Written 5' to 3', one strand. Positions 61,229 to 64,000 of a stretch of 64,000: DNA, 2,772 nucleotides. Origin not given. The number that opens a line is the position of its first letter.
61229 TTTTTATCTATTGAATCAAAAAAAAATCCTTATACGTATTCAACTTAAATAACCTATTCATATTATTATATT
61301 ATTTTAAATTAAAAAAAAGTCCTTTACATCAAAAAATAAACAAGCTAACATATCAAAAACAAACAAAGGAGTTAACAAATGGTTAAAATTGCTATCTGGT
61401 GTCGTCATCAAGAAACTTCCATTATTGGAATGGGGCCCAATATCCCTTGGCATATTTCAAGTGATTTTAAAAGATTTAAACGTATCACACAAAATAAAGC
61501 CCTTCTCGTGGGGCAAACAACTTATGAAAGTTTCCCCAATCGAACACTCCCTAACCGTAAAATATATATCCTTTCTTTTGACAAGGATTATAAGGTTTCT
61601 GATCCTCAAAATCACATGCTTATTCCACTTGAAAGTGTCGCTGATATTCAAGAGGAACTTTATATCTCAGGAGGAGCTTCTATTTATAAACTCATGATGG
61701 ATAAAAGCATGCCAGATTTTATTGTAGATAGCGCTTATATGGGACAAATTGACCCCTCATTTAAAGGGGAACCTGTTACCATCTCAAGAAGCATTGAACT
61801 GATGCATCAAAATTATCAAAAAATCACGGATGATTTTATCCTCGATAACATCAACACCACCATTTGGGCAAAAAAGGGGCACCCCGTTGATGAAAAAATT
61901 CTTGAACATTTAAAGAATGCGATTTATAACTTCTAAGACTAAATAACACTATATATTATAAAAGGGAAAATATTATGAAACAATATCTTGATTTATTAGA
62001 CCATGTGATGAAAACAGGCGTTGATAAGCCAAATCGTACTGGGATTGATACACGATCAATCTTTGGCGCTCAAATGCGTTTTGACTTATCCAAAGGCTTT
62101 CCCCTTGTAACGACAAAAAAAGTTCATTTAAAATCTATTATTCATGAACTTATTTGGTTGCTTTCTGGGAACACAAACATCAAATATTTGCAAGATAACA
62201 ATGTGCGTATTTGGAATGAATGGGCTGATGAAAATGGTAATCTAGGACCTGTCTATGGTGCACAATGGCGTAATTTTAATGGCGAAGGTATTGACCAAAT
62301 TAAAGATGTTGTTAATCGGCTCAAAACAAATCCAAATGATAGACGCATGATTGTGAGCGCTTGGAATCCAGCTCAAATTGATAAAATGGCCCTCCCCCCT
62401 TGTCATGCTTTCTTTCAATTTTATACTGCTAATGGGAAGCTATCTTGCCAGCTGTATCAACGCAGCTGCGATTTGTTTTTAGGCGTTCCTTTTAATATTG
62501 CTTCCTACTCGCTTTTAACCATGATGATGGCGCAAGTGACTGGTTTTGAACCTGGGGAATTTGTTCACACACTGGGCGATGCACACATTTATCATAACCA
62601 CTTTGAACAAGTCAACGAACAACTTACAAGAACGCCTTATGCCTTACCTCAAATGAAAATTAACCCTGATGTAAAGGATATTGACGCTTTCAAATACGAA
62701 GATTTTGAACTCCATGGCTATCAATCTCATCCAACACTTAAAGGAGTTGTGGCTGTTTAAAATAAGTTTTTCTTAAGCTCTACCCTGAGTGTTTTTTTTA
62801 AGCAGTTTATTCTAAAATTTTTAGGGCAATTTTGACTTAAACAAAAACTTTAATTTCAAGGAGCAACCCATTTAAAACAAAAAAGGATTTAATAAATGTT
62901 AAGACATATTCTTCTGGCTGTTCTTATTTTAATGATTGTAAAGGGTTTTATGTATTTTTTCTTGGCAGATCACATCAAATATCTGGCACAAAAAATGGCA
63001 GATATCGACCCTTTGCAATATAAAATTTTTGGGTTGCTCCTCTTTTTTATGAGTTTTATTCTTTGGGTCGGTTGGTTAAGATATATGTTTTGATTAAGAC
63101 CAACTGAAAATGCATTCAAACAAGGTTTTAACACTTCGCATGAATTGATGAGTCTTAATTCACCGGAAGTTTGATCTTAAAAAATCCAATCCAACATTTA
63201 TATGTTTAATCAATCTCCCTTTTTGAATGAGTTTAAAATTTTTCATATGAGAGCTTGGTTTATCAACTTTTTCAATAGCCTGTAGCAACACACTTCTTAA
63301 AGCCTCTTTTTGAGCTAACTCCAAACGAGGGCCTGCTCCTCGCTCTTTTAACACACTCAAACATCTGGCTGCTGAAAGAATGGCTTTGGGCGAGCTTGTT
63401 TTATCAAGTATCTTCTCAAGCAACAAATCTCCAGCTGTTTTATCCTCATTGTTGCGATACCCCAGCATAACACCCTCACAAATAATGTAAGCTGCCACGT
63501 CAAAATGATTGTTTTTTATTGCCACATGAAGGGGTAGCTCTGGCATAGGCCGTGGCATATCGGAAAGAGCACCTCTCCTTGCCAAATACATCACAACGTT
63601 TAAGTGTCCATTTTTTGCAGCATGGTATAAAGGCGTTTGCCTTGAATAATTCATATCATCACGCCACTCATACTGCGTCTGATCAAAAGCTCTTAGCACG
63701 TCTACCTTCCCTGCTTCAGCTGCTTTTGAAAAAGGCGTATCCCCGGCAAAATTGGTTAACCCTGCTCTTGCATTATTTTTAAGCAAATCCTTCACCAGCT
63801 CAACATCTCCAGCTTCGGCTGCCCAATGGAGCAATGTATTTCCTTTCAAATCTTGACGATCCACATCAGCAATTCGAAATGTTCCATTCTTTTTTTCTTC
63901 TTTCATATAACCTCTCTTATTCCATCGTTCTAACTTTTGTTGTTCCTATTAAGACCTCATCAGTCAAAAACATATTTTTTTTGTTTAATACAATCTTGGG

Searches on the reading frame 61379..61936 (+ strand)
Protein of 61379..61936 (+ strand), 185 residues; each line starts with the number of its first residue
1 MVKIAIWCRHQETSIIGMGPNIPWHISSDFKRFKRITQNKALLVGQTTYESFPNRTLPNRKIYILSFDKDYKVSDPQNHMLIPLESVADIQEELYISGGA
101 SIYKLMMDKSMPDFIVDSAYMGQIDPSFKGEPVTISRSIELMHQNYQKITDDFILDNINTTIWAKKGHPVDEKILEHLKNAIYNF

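Call 66: search_protein_families(library=pfam, max_evalue=1e-8, proteins=[window:61379-61936:+])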
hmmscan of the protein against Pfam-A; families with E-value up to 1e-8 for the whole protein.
window:61379-61936:+ (185 aa): 1 family
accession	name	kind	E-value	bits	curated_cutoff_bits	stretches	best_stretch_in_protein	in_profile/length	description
PF00186.24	DHFR_1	-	1.3e-24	87.1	25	1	10-131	8-123/159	Dihydrofolate reductase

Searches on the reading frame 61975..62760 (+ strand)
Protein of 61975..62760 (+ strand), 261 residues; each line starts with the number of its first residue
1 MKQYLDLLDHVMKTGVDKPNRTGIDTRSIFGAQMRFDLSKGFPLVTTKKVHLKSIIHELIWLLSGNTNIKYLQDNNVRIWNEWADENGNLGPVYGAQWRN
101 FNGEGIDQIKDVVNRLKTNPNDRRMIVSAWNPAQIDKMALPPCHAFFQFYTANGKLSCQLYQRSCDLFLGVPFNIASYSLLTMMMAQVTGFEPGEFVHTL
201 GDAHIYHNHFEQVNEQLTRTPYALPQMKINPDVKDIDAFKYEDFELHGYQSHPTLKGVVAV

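Call 66: search_protein_families(library=pfam, max_evalue=1e-8, proteins=[window:61975-62760:+])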
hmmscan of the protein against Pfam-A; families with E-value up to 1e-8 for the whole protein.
window:61975-62760:+ (261 aa): 1 family
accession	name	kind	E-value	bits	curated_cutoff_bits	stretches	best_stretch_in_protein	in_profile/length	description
PF00303.24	Thymidylat_synt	-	3.9e-126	420.1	24.3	1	2-261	1-266/266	Thymidylate synthase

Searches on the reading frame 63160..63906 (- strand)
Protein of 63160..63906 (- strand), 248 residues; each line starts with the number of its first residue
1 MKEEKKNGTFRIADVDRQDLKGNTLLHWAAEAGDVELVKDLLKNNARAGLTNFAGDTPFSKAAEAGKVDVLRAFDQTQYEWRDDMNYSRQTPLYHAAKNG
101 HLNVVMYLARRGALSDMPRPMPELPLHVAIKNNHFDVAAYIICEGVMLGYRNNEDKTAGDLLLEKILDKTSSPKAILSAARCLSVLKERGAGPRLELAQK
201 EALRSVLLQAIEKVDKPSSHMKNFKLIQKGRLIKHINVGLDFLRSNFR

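Call 66: search_protein_families(library=pfam, max_evalue=1e-8, proteins=[window:63160-63906:-])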
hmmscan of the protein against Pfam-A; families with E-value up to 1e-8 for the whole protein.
window:63160-63906:- (248 aa): 5 families
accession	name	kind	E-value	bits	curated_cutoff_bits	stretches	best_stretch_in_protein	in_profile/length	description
PF12796.13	Ank_2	-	5.8e-20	72.1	27.3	1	88-145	28-83/90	Ankyrin repeats (3 copies)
PF00023.36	Ank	-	1.2e-18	66.6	21.1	0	22-46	2-26/33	Ankyrin repeat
PF13857.12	Ank_5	-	3.1e-18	66.1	27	0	13-60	7-54/56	Ankyrin repeats (many copies)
PF13606.12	Ank_3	-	5.8e-17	60.2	22.3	0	22-46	2-26/30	Ankyrin repeat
PF13637.12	Ank_4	-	1.2e-15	57.7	22.7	0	26-72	1-47/50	Ankyrin repeats (many copies)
